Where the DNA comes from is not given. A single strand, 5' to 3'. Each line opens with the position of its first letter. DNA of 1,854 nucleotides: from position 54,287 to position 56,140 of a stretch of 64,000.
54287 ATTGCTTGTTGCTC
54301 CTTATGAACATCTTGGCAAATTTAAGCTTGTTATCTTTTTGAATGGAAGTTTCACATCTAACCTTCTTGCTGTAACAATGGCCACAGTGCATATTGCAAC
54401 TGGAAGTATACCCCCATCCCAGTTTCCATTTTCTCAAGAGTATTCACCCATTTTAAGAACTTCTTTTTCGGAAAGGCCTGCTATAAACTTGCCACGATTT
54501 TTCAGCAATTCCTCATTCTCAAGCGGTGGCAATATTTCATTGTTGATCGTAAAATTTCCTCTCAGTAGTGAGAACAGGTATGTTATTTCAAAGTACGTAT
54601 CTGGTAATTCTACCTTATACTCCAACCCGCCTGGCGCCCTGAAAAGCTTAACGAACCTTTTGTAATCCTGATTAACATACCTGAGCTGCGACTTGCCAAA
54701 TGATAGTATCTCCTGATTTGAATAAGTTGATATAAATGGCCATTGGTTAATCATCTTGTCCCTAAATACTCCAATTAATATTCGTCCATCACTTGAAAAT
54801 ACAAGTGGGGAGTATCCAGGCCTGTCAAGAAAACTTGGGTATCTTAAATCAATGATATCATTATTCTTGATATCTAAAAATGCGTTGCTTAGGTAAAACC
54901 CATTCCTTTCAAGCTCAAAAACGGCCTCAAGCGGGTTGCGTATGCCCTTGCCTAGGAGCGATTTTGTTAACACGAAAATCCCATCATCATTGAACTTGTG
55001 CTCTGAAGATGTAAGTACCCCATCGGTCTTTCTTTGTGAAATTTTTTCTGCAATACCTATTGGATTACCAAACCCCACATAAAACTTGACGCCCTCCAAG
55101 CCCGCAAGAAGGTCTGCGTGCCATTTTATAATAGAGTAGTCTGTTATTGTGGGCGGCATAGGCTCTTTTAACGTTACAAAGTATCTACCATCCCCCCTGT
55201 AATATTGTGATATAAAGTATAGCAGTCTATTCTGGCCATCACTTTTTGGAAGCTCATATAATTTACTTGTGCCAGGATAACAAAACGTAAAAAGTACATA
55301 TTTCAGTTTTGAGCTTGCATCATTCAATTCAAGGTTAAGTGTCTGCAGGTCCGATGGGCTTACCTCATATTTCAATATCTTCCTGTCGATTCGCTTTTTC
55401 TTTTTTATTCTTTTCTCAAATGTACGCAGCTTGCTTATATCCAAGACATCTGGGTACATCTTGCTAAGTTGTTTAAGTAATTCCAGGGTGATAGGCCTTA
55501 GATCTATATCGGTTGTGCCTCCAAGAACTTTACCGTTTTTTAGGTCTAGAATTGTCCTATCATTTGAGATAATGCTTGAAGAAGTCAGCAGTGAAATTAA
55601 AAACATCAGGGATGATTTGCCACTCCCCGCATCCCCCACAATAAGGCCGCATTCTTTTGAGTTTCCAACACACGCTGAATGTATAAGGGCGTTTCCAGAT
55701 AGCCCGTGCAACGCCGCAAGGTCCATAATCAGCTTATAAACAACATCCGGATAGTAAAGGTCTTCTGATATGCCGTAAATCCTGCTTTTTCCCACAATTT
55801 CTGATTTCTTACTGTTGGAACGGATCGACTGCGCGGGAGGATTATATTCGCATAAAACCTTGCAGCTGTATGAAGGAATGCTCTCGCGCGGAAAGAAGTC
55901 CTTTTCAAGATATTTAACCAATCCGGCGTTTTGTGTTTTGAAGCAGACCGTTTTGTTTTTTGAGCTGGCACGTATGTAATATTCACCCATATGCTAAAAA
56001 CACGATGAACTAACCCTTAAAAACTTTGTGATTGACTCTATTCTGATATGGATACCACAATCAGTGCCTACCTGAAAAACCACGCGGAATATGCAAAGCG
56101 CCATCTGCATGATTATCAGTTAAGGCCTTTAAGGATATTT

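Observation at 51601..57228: Coupled HPrK-like / radical-SAM-SPASM / amidohydrolase-HAD cassette sharing a divergent promoter with two tandem methyltransferases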

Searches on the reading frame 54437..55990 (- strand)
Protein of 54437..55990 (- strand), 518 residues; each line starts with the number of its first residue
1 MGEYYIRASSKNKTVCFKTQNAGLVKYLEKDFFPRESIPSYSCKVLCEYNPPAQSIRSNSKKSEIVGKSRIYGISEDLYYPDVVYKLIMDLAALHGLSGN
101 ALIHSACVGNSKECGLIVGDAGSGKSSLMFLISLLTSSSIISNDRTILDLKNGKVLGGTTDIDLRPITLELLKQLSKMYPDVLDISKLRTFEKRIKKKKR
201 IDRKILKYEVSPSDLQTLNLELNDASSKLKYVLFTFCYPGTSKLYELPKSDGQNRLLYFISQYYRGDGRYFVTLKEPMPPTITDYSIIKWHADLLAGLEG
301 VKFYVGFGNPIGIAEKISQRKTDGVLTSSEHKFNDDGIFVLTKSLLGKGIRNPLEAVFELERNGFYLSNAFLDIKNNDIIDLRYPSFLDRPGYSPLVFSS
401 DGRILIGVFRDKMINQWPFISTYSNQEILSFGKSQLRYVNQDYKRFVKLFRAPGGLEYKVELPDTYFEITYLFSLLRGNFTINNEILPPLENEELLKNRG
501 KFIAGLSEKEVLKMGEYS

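Call 3: search_protein_families(library=pfam, proteins=[window:54437-55990:-], max_evalue=0.01)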
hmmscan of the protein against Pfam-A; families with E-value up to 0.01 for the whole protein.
window:54437-55990:- (518 aa): 1 family
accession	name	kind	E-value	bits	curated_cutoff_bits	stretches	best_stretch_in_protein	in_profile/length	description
PF13555.12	AAA_29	-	0.0078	16.4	27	0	114-139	24-50/61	P-loop containing region of AAA domain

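Call 4: search_protein_families(library=ncbifam, proteins=[window:54437-55990:-], max_evalue=0.01)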
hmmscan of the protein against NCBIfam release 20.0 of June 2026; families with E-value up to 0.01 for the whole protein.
window:54437-55990:- (518 aa): 0 families

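Call 8: find_homologous_proteins(query=window:54437-55990:-, max_evalue=0.001)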
Query window:54437-55990:- (518 aa): 2 proteins with E <= 0.001 among 8000 candidates.
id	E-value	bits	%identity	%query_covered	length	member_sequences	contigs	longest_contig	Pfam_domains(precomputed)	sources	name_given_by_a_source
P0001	0.0e+0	1162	100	100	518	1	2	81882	-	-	-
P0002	1.1e-66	244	34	94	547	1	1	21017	-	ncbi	-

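Call 9: find_encoding_contigs(protein=P0002, flank=10000)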
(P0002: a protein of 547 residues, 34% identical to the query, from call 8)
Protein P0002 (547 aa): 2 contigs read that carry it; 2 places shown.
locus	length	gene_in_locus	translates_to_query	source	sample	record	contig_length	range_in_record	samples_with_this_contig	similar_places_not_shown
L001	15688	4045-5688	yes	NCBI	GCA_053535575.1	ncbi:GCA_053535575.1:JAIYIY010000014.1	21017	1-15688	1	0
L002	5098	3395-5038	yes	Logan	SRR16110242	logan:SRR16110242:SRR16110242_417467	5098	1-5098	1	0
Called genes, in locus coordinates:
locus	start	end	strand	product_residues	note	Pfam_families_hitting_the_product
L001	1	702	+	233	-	?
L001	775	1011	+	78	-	-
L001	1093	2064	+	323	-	PF04055:Radical_SAM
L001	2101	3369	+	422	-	PF01979:Amidohydro_1, PF07969:Amidohydro_3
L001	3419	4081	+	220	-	PF00702:Hydrolase, PF13419:HAD_2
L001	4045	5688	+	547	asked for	-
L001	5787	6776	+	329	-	PF00665:rve (weak)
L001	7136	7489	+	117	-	PF01918:Alba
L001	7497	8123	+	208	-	PF01940:DUF92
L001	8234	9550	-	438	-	PF13173:AAA_14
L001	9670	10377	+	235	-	PF00483:NTP_transferase, PF12804:NTP_transf_3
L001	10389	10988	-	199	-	-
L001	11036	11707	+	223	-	-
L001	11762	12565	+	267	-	PF01261:AP_endonuc_2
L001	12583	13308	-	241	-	PF13489:Methyltransf_23 (weak), PF01209:Ubie_methyltran, PF13649:Methyltransf_25, PF13847:Methyltransf_31, PF08241:Methyltransf_11, PF08242:Methyltransf_12 (weak)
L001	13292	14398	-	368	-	-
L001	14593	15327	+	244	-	PF13518:HTH_28 (faint), PF08765:Mor (faint), PF04545:Sigma70_r4 (faint), PF01381:HTH_3 (faint)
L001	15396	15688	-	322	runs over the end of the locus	PF00953:Glycos_transf_4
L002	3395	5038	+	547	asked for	-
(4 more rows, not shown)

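Call 10: find_encoding_contigs(protein=P0001, flank=10000)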
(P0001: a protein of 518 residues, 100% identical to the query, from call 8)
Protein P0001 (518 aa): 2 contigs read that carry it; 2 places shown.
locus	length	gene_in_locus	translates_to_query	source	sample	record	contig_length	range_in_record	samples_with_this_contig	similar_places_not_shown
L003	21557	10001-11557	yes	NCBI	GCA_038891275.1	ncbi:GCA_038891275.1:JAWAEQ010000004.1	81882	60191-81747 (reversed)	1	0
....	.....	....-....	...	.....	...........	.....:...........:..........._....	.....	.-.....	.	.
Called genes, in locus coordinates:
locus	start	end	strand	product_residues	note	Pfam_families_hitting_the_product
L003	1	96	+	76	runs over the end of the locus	PF14358:DUF4405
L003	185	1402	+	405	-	PF04851:ResIII, PF00270:DEAD, PF00271:Helicase_C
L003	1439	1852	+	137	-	PF13380:CoA_binding_2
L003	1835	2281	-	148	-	PF09183:DUF1947 (weak), PF26292:PUA_elF2D, PF01472:PUA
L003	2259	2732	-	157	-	-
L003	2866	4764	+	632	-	PF00580:UvrD-helicase, PF01443:Viral_helicase1 (faint), PF13245:AAA_19, PF13087:AAA_12 (faint), PF13361:UvrD_C, PF13538:UvrD_C_2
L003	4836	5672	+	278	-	-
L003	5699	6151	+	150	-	-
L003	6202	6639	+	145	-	PF06094:GGACT, PF13772:AIG2_2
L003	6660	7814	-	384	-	PF13483:Lactamase_B_3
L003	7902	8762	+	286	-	PF04773:FecR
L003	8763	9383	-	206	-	PF13489:Methyltransf_23, PF13847:Methyltransf_31, PF08241:Methyltransf_11, PF08242:Methyltransf_12, PF13649:Methyltransf_25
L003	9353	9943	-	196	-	PF13489:Methyltransf_23, PF07021:MetW (faint), PF13847:Methyltransf_31, PF08241:Methyltransf_11, PF08242:Methyltransf_12, PF13649:Methyltransf_25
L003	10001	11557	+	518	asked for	-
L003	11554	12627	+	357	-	PF04055:Radical_SAM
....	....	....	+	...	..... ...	-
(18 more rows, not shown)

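Call 23: search_protein_representatives(alignment_id=A1)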
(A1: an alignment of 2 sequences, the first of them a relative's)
Query: 2 sequences, 571 profile positions. Proteins with E-value up to 0.001 (for the whole library): 178; up to 1e-10: 15; up to 1e-30: 2. The best 150 are listed.
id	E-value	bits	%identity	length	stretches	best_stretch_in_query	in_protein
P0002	0.0e+00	1058.1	-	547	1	1-571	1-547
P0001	8.2e-288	972.0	-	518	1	1-569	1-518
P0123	8.0e-21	90.5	-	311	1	26-318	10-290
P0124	1.0e-15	73.6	-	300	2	28-178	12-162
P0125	2.3e-15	72.5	-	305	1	28-185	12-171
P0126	5.2e-15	71.3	-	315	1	89-337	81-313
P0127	2.1e-14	69.2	-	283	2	89-185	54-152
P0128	4.4e-12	61.6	-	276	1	45-172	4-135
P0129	5.1e-12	61.4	-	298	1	26-180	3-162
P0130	1.0e-11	60.4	-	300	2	23-175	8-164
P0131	2.7e-11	59.0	-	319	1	83-184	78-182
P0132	5.2e-11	58.1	-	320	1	30-299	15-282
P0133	6.5e-11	57.7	-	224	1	30-182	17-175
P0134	6.9e-11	57.7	-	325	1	80-300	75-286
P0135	1.0e-10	57.1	-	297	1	70-178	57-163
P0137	1.6e-10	56.5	-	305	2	75-181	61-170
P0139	2.8e-10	55.6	-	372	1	87-320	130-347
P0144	2.1e-09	52.8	-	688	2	91-182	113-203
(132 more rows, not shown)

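Call 24: predict_structure(alignment_id=A1)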
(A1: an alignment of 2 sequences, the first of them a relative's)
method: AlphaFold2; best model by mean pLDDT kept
length: 518 residues; sequences in the alignment: 2
mean_pLDDT: 31.3   pTM: 0.26
mean pLDDT of the five models: 31.3, 30.0, 29.3, 27.9, 26.1
residues with pLDDT >= 90: 0; 70-90: 0; 50-70: 11; < 50: 507
segments of 3 or more residues with pLDDT < 50: 1-185, 193-359, 361-364, 368-396, 402-518
pLDDT, mean of each block of 10 residues (from residue 1): 23 23 24 22 20 20 20 24 33 29 22 23 30 27 26 27 36 43 44 40 33 39 34 30 32 36 26 24 27 28 28 44 37 35 38 43 49 43 34 46 40 26 29 32 29 22 26 27 29 40 35 29
secondary structure, 60 per line:
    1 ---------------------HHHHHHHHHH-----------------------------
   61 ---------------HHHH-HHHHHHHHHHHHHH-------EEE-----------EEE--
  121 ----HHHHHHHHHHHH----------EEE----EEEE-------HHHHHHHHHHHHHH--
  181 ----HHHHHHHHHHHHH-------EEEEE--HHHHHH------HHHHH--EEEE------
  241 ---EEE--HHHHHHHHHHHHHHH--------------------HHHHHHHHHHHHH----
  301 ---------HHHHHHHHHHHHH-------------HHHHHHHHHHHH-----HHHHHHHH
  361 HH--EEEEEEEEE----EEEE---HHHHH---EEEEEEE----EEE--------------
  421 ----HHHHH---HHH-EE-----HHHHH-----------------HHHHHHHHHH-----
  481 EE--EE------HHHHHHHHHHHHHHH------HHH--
elements in order: H22-31 H76-79 H81-94 E102-104 E116-118 H125-136 E147-149 E154-157 H165-178 H185-197 E205-209 H212-217 H224-228 E231-234 E244-246 H249-263 H284-296 H310-322 H336-347 H353-362 E365-373 E378-381 H385-389 E393-399 E404-406 H425-429 H444-448 H466-475 H493-507

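Call 25: search_protein_families(library=ncbifam, proteins=[P0123, P0124, P0125, P0126, P0127, P0129, P0132, P0134, P0139, P0144], max_evalue=0.001)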
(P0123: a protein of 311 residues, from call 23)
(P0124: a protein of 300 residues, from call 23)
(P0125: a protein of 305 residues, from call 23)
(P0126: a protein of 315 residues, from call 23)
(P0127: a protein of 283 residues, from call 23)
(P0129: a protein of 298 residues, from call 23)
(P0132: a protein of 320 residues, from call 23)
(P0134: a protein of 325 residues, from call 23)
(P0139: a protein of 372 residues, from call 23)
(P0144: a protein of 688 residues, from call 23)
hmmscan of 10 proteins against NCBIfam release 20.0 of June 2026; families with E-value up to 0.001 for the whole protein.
P0123 (311 aa): 3 families
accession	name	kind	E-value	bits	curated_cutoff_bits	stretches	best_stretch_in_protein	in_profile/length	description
TIGR04355.1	HprK_rel_B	hypoth_equivalog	4.3e-11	42.5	200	1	94-151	137-194/351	HprK-related kinase B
TIGR04352.1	HprK_rel_A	equivalog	6.7e-10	38.5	200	1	99-229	94-222/280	HprK-related kinase A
TIGR00679.1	hpr-ser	equivalog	9e-05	21.8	240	1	103-152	133-182/300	HPr(Ser) kinase/phosphatase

P0124 (300 aa): 3 families
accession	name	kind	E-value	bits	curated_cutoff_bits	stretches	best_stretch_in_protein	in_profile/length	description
TIGR04355.1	HprK_rel_B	hypoth_equivalog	3.8e-10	39.4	200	1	95-151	141-196/351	HprK-related kinase B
TIGR04352.1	HprK_rel_A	equivalog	4.8e-05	22.6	200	1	100-148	98-145/280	HprK-related kinase A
TIGR00679.1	hpr-ser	equivalog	5.2e-05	22.6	240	1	73-154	108-188/300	HPr(Ser) kinase/phosphatase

P0125 (305 aa): 3 families
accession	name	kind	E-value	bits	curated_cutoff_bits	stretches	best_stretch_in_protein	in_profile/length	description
TIGR04352.1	HprK_rel_A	equivalog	2e-06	27.1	200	1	100-163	98-159/280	HprK-related kinase A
TIGR04355.1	HprK_rel_B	hypoth_equivalog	9.5e-05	21.7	200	1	96-151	142-197/351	HprK-related kinase B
TIGR00679.1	hpr-ser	equivalog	0.00023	20.5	240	1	68-148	103-181/300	HPr(Ser) kinase/phosphatase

P0126 (315 aa): 5 families
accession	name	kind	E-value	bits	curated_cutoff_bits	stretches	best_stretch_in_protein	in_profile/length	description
TIGR04352.1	HprK_rel_A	equivalog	3.2e-09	36.3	200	1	103-159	94-149/280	HprK-related kinase A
TIGR04355.1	HprK_rel_B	hypoth_equivalog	6.5e-08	32.1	200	1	101-171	140-209/351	HprK-related kinase B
TIGR04249.1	SCM_chp_ScmC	equivalog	1.1e-05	24.9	125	1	106-154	126-172/292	SynChlorMet cassette protein ScmC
TIGR00679.1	hpr-ser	equivalog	0.00049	19.4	240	1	76-153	104-178/300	HPr(Ser) kinase/phosphatase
TIGR02173.1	cyt_kin_arch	equivalog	0.00083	19.4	102.1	0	121-148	4-31/169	(d)CMP kinase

P0127 (283 aa): 4 families
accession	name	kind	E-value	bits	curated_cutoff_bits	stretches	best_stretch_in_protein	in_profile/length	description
TIGR04352.1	HprK_rel_A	equivalog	2.2e-08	33.5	200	1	78-130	96-147/280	HprK-related kinase A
TIGR04355.1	HprK_rel_B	hypoth_equivalog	3.2e-08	33.1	200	1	75-134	141-199/351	HprK-related kinase B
TIGR04249.1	SCM_chp_ScmC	equivalog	9.3e-08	31.7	125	1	55-132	103-177/292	SynChlorMet cassette protein ScmC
TIGR00679.1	hpr-ser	equivalog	1.6e-05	24.3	240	1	79-127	132-179/300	HPr(Ser) kinase/phosphatase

P0129 (298 aa): 2 families
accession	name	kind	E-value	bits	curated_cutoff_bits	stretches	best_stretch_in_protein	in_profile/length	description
TIGR04352.1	HprK_rel_A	equivalog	7.7e-08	31.8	200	1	92-162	95-162/280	HprK-related kinase A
NF000361.1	self_FomB_kinase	exception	0.00067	18.8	400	0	57-215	92-237/325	FomB family phosphonate monophosphate kinase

P0132 (320 aa): 4 families
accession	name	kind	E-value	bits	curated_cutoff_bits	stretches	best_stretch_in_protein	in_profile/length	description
TIGR00679.1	hpr-ser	equivalog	2.6e-06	26.9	240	1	49-153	76-177/300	HPr(Ser) kinase/phosphatase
TIGR04355.1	HprK_rel_B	hypoth_equivalog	6.4e-06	25.5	200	1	105-155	143-192/351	HprK-related kinase B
TIGR04352.1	HprK_rel_A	equivalog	1.3e-05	24.4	200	1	106-158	96-147/280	HprK-related kinase A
NF003230.0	PRK04195.1-6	equivalog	0.00023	20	441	1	106-147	27-68/494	replication factor C large subunit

P0134 (325 aa): 4 families
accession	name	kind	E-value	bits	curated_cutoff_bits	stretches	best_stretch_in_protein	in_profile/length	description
TIGR04355.1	HprK_rel_B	hypoth_equivalog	9.4e-08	31.5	200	1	107-174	141-207/351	HprK-related kinase B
TIGR00679.1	hpr-ser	equivalog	2.8e-05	23.5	240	1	100-161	123-181/300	HPr(Ser) kinase/phosphatase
TIGR04352.1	HprK_rel_A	equivalog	3e-05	23.3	200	1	108-164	94-149/280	HprK-related kinase A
TIGR04249.1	SCM_chp_ScmC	equivalog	0.00016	21.1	125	1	95-158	110-171/292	SynChlorMet cassette protein ScmC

P0139 (372 aa): 2 families
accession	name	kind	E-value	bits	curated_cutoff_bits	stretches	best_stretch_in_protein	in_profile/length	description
TIGR04352.1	HprK_rel_A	equivalog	6.6e-05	22.1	200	1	152-210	92-150/280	HprK-related kinase A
TIGR04355.1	HprK_rel_B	hypoth_equivalog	0.00031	20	200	0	155-222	143-210/351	HprK-related kinase B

P0144 (688 aa): 5 families
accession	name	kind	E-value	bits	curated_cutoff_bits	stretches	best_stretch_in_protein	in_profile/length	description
TIGR04352.1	HprK_rel_A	equivalog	1e-18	67.4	200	2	135-200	98-163/280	HprK-related kinase A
TIGR04355.1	HprK_rel_B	hypoth_equivalog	6.7e-12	45.2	200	1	136-182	147-193/351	HprK-related kinase B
TIGR00679.1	hpr-ser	equivalog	1.1e-11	44.5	240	1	135-189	133-188/300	HPr(Ser) kinase/phosphatase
TIGR04249.1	SCM_chp_ScmC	equivalog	6.9e-07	28.9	125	1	132-180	124-171/292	SynChlorMet cassette protein ScmC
NF003883.0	PRK05428.2-1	equivalog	0.0003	20.2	252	0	146-178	28-60/189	HPr kinase/phosphorylase-related protein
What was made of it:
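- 55031..55990 (-): HPrK-like domain (aa 1 to about 320). Carries His104, Walker A G119-S126 and the SNDRT motif (aa 142-146). Family members hit HprK_rel_A/B, ScmC and hpr-ser (call 25).
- HPrK-like family members hit HprK_rel_A/B and ScmC (call 25).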

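Call 26: search_protein_families(library=pfam, proteins=[P0123, P0124, P0125, P0126, P0127, P0129, P0132, P0134, P0139, P0144], max_evalue=0.001)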
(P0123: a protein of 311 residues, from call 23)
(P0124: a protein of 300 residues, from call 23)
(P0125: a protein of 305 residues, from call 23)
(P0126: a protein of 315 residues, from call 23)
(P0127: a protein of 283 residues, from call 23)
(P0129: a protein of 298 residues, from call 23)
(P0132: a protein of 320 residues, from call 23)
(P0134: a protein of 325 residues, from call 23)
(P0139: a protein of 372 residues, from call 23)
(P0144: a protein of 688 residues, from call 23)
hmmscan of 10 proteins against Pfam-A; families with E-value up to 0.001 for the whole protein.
P0123 (311 aa): 1 family
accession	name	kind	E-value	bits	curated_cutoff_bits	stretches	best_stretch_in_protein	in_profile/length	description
PF07475.17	Hpr_kinase_C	-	3.5e-05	23.8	33.3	1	103-152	8-57/171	HPr Serine kinase C-terminal domain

P0124 (300 aa): 1 family
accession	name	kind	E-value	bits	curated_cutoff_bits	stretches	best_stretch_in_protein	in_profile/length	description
PF07475.17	Hpr_kinase_C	-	7.1e-05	22.8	33.3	1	100-155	8-63/171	HPr Serine kinase C-terminal domain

P0125 (305 aa): 0 families

P0126 (315 aa): 2 families
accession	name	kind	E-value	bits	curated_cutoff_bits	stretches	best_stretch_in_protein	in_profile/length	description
PF20720.3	nSTAND3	-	4.3e-05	23.7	27.2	1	117-140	17-40/155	Novel STAND NTPase 3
PF13671.12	AAA_33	-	0.00059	20.6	27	0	121-191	3-33/143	AAA domain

P0127 (283 aa): 2 families
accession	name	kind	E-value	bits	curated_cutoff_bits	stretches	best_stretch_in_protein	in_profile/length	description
PF07475.17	Hpr_kinase_C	-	5.3e-05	23.3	33.3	1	80-132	8-59/171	HPr Serine kinase C-terminal domain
PF20720.3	nSTAND3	-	0.00014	22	27.2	1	89-114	16-41/155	Novel STAND NTPase 3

P0129 (298 aa): 1 family
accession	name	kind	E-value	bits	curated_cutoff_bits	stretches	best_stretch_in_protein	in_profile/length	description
PF01293.25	PEPCK_ATP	-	0.00018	20.8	26.5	0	80-120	183-225/465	Phosphoenolpyruvate carboxykinase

P0132 (320 aa): 3 families
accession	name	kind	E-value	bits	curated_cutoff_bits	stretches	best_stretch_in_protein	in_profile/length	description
PF13238.12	AAA_18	-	0.0001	23.2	29.4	1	121-153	1-33/128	AAA domain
PF07475.17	Hpr_kinase_C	-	0.00035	20.6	33.3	1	107-153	7-52/171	HPr Serine kinase C-terminal domain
PF20720.3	nSTAND3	-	0.00079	19.6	27.2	0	116-140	15-39/155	Novel STAND NTPase 3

P0134 (325 aa): 1 family
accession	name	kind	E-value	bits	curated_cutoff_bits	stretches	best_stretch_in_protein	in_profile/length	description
PF07475.17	Hpr_kinase_C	-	0.00057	19.9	33.3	0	112-159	8-54/171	HPr Serine kinase C-terminal domain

P0139 (372 aa): 0 families

P0144 (688 aa): 6 families
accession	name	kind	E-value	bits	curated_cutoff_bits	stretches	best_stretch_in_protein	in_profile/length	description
PF07475.17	Hpr_kinase_C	-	6.4e-11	42.5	33.3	1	135-186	8-59/171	HPr Serine kinase C-terminal domain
PF13191.12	AAA_16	-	5.5e-06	27.4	32.6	0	136-166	15-45/167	AAA ATPase domain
PF13238.12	AAA_18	-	6.9e-06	27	29.4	0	149-180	2-31/128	AAA domain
PF13555.12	AAA_29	-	2.3e-05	24.5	27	0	145-161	23-38/61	P-loop containing region of AAA domain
PF20720.3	nSTAND3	-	4.1e-05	23.8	27.2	0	513-531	19-37/155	Novel STAND NTPase 3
PF06068.19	TIP49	-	0.00012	21.8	23.8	0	144-186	49-87/347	TIP49 P-loop domain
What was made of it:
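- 55031..55990 (-): P0144 passes the Pfam Hpr_kinase_C cutoff with 42.5 bits against 33.3 (call 26).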

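Call 33: find_related_loci(query=A1, collection=genome_contigs, flank=10000)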
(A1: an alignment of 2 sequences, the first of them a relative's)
Query A1 (518 aa) in genome_contigs; peptide patterns used: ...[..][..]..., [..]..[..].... (x = any residue, [..] = any of these).
219 stretches matched a pattern, but none encodes a relative of the query by tblastn (E <= 1e-3).

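Call 34: search_protein_families(library=padloc, proteins=[window:54437-55990:-], max_evalue=0.01)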
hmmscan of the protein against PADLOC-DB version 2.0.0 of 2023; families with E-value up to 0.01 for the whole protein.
window:54437-55990:- (518 aa): 1 family
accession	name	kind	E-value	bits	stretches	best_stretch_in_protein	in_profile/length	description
PDLC04135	mad3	-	0.0063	14.1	0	117-140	27-50/374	mads_3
